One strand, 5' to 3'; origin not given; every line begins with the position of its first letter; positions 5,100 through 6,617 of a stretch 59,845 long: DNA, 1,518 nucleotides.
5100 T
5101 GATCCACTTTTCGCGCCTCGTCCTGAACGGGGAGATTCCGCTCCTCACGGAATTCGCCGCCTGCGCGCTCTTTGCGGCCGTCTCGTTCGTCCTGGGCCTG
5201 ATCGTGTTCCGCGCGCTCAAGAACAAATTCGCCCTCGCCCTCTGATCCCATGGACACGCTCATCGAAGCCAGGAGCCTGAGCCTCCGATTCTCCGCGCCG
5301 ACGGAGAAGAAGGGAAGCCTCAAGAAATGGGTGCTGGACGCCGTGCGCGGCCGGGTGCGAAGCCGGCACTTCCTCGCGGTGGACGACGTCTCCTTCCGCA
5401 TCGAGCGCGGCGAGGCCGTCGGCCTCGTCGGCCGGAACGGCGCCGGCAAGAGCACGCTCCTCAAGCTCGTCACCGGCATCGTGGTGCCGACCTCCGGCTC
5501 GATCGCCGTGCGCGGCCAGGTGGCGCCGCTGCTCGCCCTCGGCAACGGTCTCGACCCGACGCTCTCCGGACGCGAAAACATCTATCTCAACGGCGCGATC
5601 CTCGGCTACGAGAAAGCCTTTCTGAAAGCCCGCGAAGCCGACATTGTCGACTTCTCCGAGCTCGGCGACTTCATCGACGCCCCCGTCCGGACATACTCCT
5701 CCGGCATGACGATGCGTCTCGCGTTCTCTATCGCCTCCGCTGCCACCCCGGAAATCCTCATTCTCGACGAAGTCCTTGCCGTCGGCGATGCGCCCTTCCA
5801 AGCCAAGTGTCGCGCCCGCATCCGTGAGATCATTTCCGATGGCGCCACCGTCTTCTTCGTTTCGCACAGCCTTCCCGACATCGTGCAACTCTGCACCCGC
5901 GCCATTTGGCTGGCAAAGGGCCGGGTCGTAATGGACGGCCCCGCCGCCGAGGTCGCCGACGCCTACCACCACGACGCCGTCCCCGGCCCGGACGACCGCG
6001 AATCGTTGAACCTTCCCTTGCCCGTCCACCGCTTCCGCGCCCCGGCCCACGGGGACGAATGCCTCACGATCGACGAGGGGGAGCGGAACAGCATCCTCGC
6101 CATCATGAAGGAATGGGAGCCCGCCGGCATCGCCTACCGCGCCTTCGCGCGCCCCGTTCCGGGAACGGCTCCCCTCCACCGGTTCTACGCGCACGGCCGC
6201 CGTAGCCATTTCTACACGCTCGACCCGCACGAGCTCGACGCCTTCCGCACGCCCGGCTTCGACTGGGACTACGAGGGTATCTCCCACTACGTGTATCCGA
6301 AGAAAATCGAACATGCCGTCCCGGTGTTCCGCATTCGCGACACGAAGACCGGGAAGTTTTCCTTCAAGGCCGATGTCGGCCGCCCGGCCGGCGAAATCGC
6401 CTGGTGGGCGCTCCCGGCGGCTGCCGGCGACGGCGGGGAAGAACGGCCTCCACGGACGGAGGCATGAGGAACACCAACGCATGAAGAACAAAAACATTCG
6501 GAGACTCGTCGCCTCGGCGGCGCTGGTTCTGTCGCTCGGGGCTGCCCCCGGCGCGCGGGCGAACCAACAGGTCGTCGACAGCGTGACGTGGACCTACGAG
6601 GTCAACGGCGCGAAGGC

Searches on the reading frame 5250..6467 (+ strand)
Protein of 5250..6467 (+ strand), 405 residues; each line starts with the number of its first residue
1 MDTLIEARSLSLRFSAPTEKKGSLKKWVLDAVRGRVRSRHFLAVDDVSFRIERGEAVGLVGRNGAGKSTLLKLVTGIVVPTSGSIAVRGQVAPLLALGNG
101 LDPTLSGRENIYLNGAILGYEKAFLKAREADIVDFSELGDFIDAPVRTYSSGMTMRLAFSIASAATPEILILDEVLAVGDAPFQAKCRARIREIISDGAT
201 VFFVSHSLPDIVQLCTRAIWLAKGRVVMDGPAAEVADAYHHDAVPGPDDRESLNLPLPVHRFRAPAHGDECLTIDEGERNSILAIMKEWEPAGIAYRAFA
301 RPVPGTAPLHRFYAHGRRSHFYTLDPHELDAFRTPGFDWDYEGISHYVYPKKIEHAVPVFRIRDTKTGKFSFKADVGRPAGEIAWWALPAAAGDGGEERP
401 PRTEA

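Call 4: search_protein_families(library=pfam, proteins=[window:5250-6467:+], max_evalue=0.01)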
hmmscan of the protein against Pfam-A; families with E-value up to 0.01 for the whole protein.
window:5250-6467:+ (405 aa): 3 families
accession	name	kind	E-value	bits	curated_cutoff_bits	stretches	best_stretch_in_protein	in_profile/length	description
PF00005.33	ABC_tran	-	1.1e-20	75.1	25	1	45-175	2-135/137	ABC transporter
PF18885.6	DUF5648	-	2.6e-18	67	25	1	258-369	1-106/134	Domain of unknown function (DUF5648)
PF13555.12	AAA_29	-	0.0005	20.2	27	1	45-82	13-50/61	P-loop containing region of AAA domain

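Call 22: find_homologous_proteins(query=window:5250-6464:+, region=245-405, max_evalue=0.001)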
Query window:5250-6464:+, residues 245-405 (161 aa): 7 proteins with E <= 0.001 among 461 candidates.
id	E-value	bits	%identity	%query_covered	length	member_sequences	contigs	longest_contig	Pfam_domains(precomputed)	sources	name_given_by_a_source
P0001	6.1e-107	373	100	100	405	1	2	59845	PF18885.7,PF00005.34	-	-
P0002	1.8e-72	261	77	90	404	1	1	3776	PF18885.7,PF00005.34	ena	-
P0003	4.1e-66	240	73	91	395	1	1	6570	PF18885.7,PF00005.34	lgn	-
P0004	6.7e-56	207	63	91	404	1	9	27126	PF18885.7,PF00005.34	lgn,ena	-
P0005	1.8e-48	183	63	81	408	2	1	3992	PF18885.7,PF00005.34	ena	-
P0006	9.4e-46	174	58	84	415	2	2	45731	PF18885.7,PF00005.34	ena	-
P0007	1.3e-5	43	29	58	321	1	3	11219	PF18885.7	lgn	-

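Call 26: search_protein_families(library=ncbifam, proteins=[window:5250-6464:+], max_evalue=0.05)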
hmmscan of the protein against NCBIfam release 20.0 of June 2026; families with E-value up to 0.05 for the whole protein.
window:5250-6464:+ (405 aa): 182 families (the best 25 are shown)
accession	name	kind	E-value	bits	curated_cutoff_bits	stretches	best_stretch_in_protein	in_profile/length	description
NF050108.1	galactan_ABC_ATP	equivalog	1e-63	214.8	400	1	17-241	13-242/244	galactan export ABC transporter ATP-binding subunit Wzt/RfbE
NF010065.0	PRK13545.1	equivalog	1.5e-58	198.9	538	1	38-240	34-235/549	teichoic acids export protein ATP-binding subunit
NF010066.0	PRK13546.1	equivalog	5.8e-53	179.9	320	1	25-239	21-234/264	teichoic acids export ABC transporter ATP-binding subunit TagH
TIGR01188.1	drrA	subfamily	6.7e-35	120.8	312.45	1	40-238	5-214/302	daunorubicin resistance ABC transporter, ATP-binding protein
NF010060.0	PRK13537.1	equivalog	1e-27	96.9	521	1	37-235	24-233/314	nodulation factor ABC transporter ATP-binding protein NodI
NF010059.0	PRK13536.1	equivalog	9e-26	90.4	549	1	16-235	31-261/342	nodulation factor ABC transporter ATP-binding protein NodI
TIGR04521.1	ECF_ATPase_2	equivalog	4.5e-25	88.3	330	2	42-91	19-68/279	energy-coupling factor transporter ATPase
NF033858.1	ABC2_perm_RbbA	equivalog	8.1e-25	86.9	1050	1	17-240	255-489/909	ribosome-associated ATPase/putative transporter RbbA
TIGR01288.1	nodI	equivalog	1.2e-24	86.9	424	1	42-232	18-219/303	nodulation factor ABC transporter ATP-binding protein NodI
TIGR03375.1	type_I_sec_LssB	subfamily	2.6e-23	82.2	693.1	2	40-89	479-528/696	type I secretion system permease/ATPase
TIGR03522.1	GldA_ABC_ATP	equivalog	3e-23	82.8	402.6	1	43-236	17-220/301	gliding motility-associated ABC transporter ATP-binding subunit GldA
TIGR03740.1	galliderm_ABC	subfamily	1.5e-22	80.4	309.75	1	42-228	14-204/223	lantibiotic protection ABC transporter ATP-binding subunit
TIGR03864.1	PQQ_ABC_ATP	hypoth_equivalog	1.7e-22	80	302.25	1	43-242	16-226/236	ABC transporter, ATP-binding subunit, PQQ-dependent alcohol dehydrogenase system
TIGR04520.1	ECF_ATPase_1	equivalog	8.4e-22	77.9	315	2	41-90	15-64/269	energy-coupling factor transporter ATPase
TIGR03873.1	F420-0_ABC_ATP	hypoth_equivalog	9.3e-22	77.5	372.4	2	37-90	10-63/256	putative F420-0 ABC transporter ATP-binding protein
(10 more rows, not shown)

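Call 35: find_encoding_contigs(protein=P0006, flank=10000, max_places=3)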
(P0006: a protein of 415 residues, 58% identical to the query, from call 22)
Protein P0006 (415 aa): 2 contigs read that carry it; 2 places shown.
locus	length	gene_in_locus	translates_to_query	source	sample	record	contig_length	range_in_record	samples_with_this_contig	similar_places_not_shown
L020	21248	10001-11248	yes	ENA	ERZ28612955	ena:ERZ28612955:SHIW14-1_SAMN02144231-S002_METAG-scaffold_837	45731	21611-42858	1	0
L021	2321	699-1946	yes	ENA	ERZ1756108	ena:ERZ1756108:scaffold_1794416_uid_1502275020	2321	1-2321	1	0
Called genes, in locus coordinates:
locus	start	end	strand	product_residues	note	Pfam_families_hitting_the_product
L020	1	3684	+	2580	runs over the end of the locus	PF13734:Inhibitor_I69 (faint), PF01640:Peptidase_C10, PF13287:Fn3_assoc, PF13290:CHB_HEX_C_1, PF09479:Flg_new, PF18885:DUF5648, PF13306:LRR_5, PF18885:DUF5648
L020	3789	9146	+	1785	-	PF13582:Reprolysin_3 (weak), PF13688:Reprolysin_5, PF00041:fn3 (faint), PF24489:Ig_J_second (weak), PF21910:GH85_C (faint), PF00656:Peptidase_C14, PF18885:DUF5648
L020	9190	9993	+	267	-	PF01061:ABC2_membrane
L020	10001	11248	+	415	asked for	PF00005:ABC_tran, PF18885:DUF5648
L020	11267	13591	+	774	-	PF13472:Lipase_GDSL_2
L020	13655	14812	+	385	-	-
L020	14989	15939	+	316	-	-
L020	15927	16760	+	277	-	-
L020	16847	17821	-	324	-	-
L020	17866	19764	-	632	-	PF04765:TOD1_MUCI70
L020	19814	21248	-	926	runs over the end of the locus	-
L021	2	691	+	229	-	?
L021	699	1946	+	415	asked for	PF00005:ABC_tran, PF18885:DUF5648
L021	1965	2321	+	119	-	?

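Call 36: find_encoding_contigs(protein=P0004, flank=10000, max_places=4)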
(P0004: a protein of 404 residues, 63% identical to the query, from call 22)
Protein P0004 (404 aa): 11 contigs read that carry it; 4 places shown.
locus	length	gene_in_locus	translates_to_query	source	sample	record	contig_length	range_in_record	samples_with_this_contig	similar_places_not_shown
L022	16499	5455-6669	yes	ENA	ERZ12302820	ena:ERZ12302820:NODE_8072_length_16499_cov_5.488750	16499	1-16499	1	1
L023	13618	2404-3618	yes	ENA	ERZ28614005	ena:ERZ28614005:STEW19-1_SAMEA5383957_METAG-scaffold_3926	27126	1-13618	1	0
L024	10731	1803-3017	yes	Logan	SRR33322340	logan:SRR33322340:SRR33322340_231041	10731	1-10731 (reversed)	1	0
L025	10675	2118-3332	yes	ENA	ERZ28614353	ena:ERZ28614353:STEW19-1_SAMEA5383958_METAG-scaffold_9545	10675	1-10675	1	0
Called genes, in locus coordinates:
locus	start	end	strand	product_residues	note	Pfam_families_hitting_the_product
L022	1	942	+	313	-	?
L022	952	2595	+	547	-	PF01966:HD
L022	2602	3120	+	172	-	PF02130:YbeY (weak)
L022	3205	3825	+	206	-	PF14681:UPRTase, PF00156:Pribosyltran (weak)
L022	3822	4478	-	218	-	PF04127:DFP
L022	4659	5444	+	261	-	PF01061:ABC2_membrane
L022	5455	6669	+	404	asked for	PF00005:ABC_tran, PF18885:DUF5648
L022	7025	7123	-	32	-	-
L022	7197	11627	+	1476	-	PF18885:DUF5648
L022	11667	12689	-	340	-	-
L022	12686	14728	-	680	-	PF00535:Glycos_transf_2, PF13641:Glyco_tranf_2_3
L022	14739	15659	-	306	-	PF00535:Glycos_transf_2, PF10111:Glyco_tranf_2_2 (faint), PF13641:Glyco_tranf_2_3 (weak)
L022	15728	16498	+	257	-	?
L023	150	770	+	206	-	PF14681:UPRTase, PF00156:Pribosyltran (weak)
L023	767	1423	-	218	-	PF04127:DFP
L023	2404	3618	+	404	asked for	PF00005:ABC_tran, PF18885:DUF5648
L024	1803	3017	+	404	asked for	PF00005:ABC_tran, PF18885:DUF5648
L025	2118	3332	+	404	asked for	PF00005:ABC_tran, PF18885:DUF5648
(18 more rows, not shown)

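Call 37: find_related_loci(query=window:5250-6464:+, collection=genome_contigs, flank=10000)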
Query window:5250-6464:+ (405 aa) in genome_contigs; peptide patterns used: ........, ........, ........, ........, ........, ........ (x = any residue, [..] = any of these).
143 stretches matched a pattern; 51 encode a relative of the query (tblastn E <= 1e-3); 51 distinct loci.
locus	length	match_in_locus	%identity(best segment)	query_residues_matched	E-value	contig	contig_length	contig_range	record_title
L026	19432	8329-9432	66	1-362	1e-147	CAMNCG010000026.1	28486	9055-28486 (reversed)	MAG: uncultured Verrucomicrobia bacterium isolate SRR873598_bin.104_metaWRAP_v1.3_MAG genome assembly, contig: NODE.2709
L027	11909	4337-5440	64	1-362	1e-139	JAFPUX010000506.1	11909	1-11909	MAG: Kiritimatiellae bacterium isolate RGIG1497 Goat_Abomasum-2__c480449, whole genome shotgun sequence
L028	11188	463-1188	48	5-240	9e-73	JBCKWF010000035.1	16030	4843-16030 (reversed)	Gammaproteobacteria bacterium isolate SLM_MC1B_46-E17 Node_35_length_16030_cov_81.669428, whole genome shotgun sequence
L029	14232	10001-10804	46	30-286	2e-71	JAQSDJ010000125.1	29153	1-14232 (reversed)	MAG: Lacunisphaera sp. isolate K-2018 MAG004 NODE_269_length_29153_cov_6.418139, whole genome shotgun sequence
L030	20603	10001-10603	56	39-239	9e-71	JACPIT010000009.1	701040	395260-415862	MAG: Opitutia bacterium isolate NC_groundwater_448_Ag_B-0.1um_66_33 GD18-4_B1_scaffold_608478, whole genome shotgun sequ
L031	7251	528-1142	52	39-243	1e-70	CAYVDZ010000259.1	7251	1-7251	MAG TPA_asm: uncultured Opitutus sp. isolate SRP128246_co1_363 genome assembly, contig: NODE_27803_length_7251_cov_8.530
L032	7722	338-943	56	39-240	1e-70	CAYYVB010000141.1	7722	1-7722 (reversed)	MAG TPA_asm: uncultured Opitutaceae bacterium isolate binchicken_co276_45 genome assembly, contig: NODE_8028_length_7722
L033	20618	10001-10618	50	39-244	3e-70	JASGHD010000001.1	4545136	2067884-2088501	MAG: Opitutaceae bacterium isolate 5N013 JMF-2111-06-0005.ont.bin.13_0, whole genome shotgun sequence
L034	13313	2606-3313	47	4-239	3e-70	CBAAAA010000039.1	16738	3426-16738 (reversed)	MAG: uncultured Solirubrobacteraceae bacterium isolate Green_V.bin.4 genome assembly, contig: NODE_281_length_16738_cov_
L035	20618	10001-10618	51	35-240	9e-70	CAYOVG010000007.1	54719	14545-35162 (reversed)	MAG TPA_asm: uncultured Syntrophobacteraceae bacterium isolate binchicken_co168_41 genome assembly, contig: NODE_956_len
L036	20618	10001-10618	52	39-244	1e-69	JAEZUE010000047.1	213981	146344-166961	MAG: Verrucomicrobia bacterium isolate OH_PDB_75 k127_774883, whole genome shotgun sequence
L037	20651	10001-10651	48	39-259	4e-69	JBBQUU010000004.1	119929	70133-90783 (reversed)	MAG: Opitutales bacterium isolate Co_metawrap_1950 Cmw_1950_k141_9489774_length_119929_cov_14.9991, whole genome shotgun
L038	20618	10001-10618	50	39-244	2e-69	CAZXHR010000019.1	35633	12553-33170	MAG TPA_asm: uncultured Opitutaceae bacterium isolate SRP167436_co1_97 genome assembly, contig: NODE_1634_length_35633_c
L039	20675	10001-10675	49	33-247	1e-68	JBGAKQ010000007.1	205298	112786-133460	MAG: Lacunisphaera sp. isolate MAG_AAO_H125.9 AAOH125-9_opera_contig_313, whole genome shotgun sequence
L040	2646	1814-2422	53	39-241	4e-69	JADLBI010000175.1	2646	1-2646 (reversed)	MAG: Opitutaceae bacterium isolate SJ16 c_000001011698, whole genome shotgun sequence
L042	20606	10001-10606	53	39-240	4e-68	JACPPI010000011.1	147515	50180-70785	MAG: Opitutia bacterium isolate NC_groundwater_623_Pr5_B-0.1um_67_152 alan_book_18_scaffold_94587, whole genome shotgun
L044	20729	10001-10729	44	5-241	3e-67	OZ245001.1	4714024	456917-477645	MAG: Nitrospirales bacterium isolate bac9a1a3-9b3b-4908-8e4e-8c10ff1519cc genome assembly, chromosome: 1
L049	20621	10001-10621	52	33-239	4e-66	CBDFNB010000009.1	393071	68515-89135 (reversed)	MAG: Lacunisphaera sp. isolate 8cf5f200-74bc-4e7b-a296-39d2874c825b genome assembly, contig: contig_9, whole genome shot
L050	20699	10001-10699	47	5-239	3e-66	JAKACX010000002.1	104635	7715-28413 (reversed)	MAG: Bacillota bacterium isolate WH4.bin34 NODE_102_length_104635_cov_2.117838, whole genome shotgun sequence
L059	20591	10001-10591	54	43-239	6e-63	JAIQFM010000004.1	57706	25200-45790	MAG: Terriglobia bacterium isolate SRVP_22 SR-VP_26_10_2019_C_20cm_scaffold_1004, whole genome shotgun sequence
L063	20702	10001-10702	44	5-240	5e-61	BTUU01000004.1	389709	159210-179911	MAG: Planctomycetota bacterium AMX-MBFR-47 DNA, sequence04, whole genome shotgun sequence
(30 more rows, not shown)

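Call 58: predict_structure(alignment_id=A3)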
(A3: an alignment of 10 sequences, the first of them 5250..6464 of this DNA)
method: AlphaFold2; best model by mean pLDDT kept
length: 405 residues; sequences in the alignment: 10
mean_pLDDT: 65.0   pTM: 0.65
mean pLDDT of the five models: 65.0, 61.6, 56.7, 52.6, 47.6
residues with pLDDT >= 90: 62; 70-90: 127; 50-70: 100; < 50: 116
segments of 3 or more residues with pLDDT < 50: 1-50, 64-66, 72-101, 117-119, 148-152, 165-169, 247-251, 393-405
pLDDT, mean of each block of 10 residues (from residue 1): 21 27 40 36 34 64 53 45 35 38 63 55 71 69 59 53 51 56 72 68 66 80 70 87 59 78 88 88 79 92 92 87 87 67 93 93 88 76 92 42 39
secondary structure, 60 per line:
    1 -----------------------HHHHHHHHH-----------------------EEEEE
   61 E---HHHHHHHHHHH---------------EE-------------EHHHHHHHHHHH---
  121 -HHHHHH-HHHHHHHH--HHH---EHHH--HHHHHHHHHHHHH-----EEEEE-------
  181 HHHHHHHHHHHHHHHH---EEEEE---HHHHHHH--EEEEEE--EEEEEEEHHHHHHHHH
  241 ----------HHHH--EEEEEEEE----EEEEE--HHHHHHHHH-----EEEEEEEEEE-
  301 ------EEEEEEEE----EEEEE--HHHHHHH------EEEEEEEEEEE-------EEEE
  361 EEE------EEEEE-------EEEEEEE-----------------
elements in order: H24-32 E56-61 H65-75 H107-117 H122-127 H129-136 H151-163 E169-173 H181-196 E200-204 H208-214 E217-222 E225-231 H232-240 H251-254 E257-264 E269-273 H276-284 E290-299 E307-314 E319-323 H326-332 E339-349 E357-363 E370-374 E382-388

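Call 82: search_protein_families(library=pfam, proteins=[L029:9869-11293:+, L033:9776-11263:+, L042:9833-11263:+, L049:9845-11314:+, L035:9710-11392:+, L044:9842-11416:+, L050:9974-11287:+, L063:9896-11278:+, L059:9818-11080:+, L028:394-1833:+], max_evalue=0.001)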
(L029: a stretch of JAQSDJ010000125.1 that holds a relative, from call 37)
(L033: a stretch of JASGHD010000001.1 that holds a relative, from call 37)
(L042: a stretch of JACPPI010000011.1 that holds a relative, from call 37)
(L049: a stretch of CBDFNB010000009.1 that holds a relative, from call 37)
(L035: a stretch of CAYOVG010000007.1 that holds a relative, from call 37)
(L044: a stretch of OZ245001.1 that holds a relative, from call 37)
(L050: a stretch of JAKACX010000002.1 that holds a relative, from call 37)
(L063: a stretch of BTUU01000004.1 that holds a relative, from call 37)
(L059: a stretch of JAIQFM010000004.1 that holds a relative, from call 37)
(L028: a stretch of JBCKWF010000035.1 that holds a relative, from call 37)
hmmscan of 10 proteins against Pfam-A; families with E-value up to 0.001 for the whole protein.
L029:9869-11293:+ (475 aa): 5 families
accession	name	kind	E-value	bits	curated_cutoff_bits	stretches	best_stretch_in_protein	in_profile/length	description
PF00005.33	ABC_tran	-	1.1e-23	84.7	25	1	61-193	1-136/137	ABC transporter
PF14524.12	Wzt_C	-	1.7e-12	48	30.4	1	316-420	3-107/143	Wzt C-terminal domain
PF13476.12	AAA_23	-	0.00021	22.4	27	1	56-95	5-43/201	AAA domain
PF13555.12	AAA_29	-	0.0004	20.5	27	1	61-97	12-48/61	P-loop containing region of AAA domain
PF13304.12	AAA_21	-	0.00062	20.4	27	0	75-92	3-20/304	AAA domain, putative AbiEii toxin, Type IV TA system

L033:9776-11263:+ (496 aa): 4 families
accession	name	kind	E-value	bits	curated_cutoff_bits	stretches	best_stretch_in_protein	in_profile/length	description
PF00005.33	ABC_tran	-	8.2e-25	88.4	25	1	81-213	1-136/137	ABC transporter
PF13304.12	AAA_21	-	0.00022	21.8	27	1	95-113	3-21/304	AAA domain, putative AbiEii toxin, Type IV TA system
PF13555.12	AAA_29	-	0.00039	20.5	27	1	85-115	16-46/61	P-loop containing region of AAA domain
PF13476.12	AAA_23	-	0.00091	20.4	27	0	82-114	13-42/201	AAA domain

L042:9833-11263:+ (477 aa): 4 families
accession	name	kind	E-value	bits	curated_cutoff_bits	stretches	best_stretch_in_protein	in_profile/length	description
PF00005.33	ABC_tran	-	4.5e-25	89.3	25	1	62-194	1-136/137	ABC transporter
PF14524.12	Wzt_C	-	5.6e-14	52.8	30.4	1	313-416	2-105/143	Wzt C-terminal domain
PF13401.12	AAA_22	-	0.00062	20.5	27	0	77-222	10-121/130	AAA domain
PF13555.12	AAA_29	-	0.00075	19.6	27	0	65-103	15-52/61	P-loop containing region of AAA domain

L049:9845-11314:+ (490 aa): 5 families
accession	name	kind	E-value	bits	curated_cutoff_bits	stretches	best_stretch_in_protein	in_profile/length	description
PF00005.33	ABC_tran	-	6.2e-24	85.6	25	1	64-196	1-136/137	ABC transporter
PF14524.12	Wzt_C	-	8.9e-13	48.9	30.4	1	324-428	2-106/143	Wzt C-terminal domain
PF13304.12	AAA_21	-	0.00017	22.2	27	1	78-152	3-63/304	AAA domain, putative AbiEii toxin, Type IV TA system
PF13555.12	AAA_29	-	0.00017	21.7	27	1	66-108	14-55/61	P-loop containing region of AAA domain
PF13401.12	AAA_22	-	0.00069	20.4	27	0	79-223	10-120/130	AAA domain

L035:9710-11392:+ (561 aa): 4 families
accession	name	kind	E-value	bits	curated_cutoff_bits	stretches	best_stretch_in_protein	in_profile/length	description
PF00005.33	ABC_tran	-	8.7e-24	85.1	25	1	107-238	1-135/137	ABC transporter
PF14524.12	Wzt_C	-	1e-11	45.4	30.4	1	396-545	2-142/143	Wzt C-terminal domain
PF13555.12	AAA_29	-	5.2e-05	23.4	27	1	116-151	22-55/61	P-loop containing region of AAA domain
PF13476.12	AAA_23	-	0.00044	21.4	27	1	119-145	21-47/201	AAA domain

L044:9842-11416:+ (525 aa): 4 families
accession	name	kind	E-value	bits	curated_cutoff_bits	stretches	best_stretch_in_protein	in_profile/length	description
PF00005.33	ABC_tran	-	2.1e-24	87.1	25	1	99-231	1-136/137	ABC transporter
PF14524.12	Wzt_C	-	1.5e-10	41.6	30.4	1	357-456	6-105/143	Wzt C-terminal domain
PF13476.12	AAA_23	-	0.00026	22.1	27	1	101-137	14-47/201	AAA domain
PF13555.12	AAA_29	-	0.0006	20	27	0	109-145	23-57/61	P-loop containing region of AAA domain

L050:9974-11287:+ (438 aa): 4 families
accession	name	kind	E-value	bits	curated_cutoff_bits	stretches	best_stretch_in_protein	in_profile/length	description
PF14524.12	Wzt_C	-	4e-21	75.9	30.4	1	286-414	3-142/143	Wzt C-terminal domain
PF00005.33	ABC_tran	-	1.1e-19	71.8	25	1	48-178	2-135/137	ABC transporter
PF13304.12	AAA_21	-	4.4e-05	24.1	27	1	61-82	3-24/304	AAA domain, putative AbiEii toxin, Type IV TA system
PF13555.12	AAA_29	-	0.00027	21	27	1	49-84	14-49/61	P-loop containing region of AAA domain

L063:9896-11278:+ (461 aa): 4 families
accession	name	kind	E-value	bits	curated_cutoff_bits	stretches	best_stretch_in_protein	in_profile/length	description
PF00005.33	ABC_tran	-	3.5e-21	76.7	25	1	73-205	1-136/137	ABC transporter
PF14524.12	Wzt_C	-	6.6e-20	72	30.4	1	311-446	4-142/143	Wzt C-terminal domain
PF13304.12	AAA_21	-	2.5e-06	28.2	27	1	86-104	2-20/304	AAA domain, putative AbiEii toxin, Type IV TA system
PF13555.12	AAA_29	-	0.00021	21.4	27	1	75-111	14-50/61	P-loop containing region of AAA domain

L059:9818-11080:+ (421 aa): 3 families
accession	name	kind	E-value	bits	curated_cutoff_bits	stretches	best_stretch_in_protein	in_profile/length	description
PF00005.33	ABC_tran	-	1.1e-22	81.5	25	1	63-194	1-135/137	ABC transporter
PF14524.12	Wzt_C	-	8.8e-11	42.4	30.4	1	292-389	28-130/143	Wzt C-terminal domain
PF13304.12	AAA_21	-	1.2e-06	29.2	27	1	76-97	2-23/304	AAA domain, putative AbiEii toxin, Type IV TA system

L028:394-1833:+ (480 aa): 4 families
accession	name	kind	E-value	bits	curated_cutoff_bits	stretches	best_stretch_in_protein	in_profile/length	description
PF00005.33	ABC_tran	-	2e-23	83.9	25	1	69-201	1-136/137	ABC transporter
PF14524.12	Wzt_C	-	2.1e-13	50.9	30.4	1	320-457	2-130/143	Wzt C-terminal domain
PF13476.12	AAA_23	-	1.8e-05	25.9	27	1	63-109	7-49/201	AAA domain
PF13555.12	AAA_29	-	6.2e-05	23.1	27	1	66-113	12-55/61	P-loop containing region of AAA domain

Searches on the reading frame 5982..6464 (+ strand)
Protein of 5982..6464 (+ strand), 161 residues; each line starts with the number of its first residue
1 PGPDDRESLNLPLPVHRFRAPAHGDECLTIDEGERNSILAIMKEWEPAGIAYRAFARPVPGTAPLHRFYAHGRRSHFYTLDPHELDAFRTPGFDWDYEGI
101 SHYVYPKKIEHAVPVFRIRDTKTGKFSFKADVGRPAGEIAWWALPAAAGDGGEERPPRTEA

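Call 30: search_protein_representatives(protein=window:5982-6464:+)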
Query: 161 residues. Proteins with E-value up to 0.001 (for the whole library): 4639; up to 1e-10: 862; up to 1e-30: 18. The best 150 are listed.
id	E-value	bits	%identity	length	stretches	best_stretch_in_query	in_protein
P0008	5.7e-51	189.2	37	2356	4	14-117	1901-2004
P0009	2.2e-49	184.0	41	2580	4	15-118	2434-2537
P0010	3.5e-47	176.9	33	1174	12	38-124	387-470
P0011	1.2e-42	162.1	39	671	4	12-117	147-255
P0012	8.6e-42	159.3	37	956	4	12-118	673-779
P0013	5.9e-41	156.6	31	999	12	8-124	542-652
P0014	2.7e-36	141.4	38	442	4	11-107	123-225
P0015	2.8e-35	138.1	36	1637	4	10-107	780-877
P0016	7.4e-35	136.7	34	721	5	13-106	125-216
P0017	5.2e-34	134.0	34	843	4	12-115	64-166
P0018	5.8e-34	133.8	53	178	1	11-133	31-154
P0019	6.1e-33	130.5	31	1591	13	5-122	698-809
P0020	7.1e-33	130.3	29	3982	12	54-137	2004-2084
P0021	9.1e-33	129.9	34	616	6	13-119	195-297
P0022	3.0e-32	128.2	34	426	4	13-106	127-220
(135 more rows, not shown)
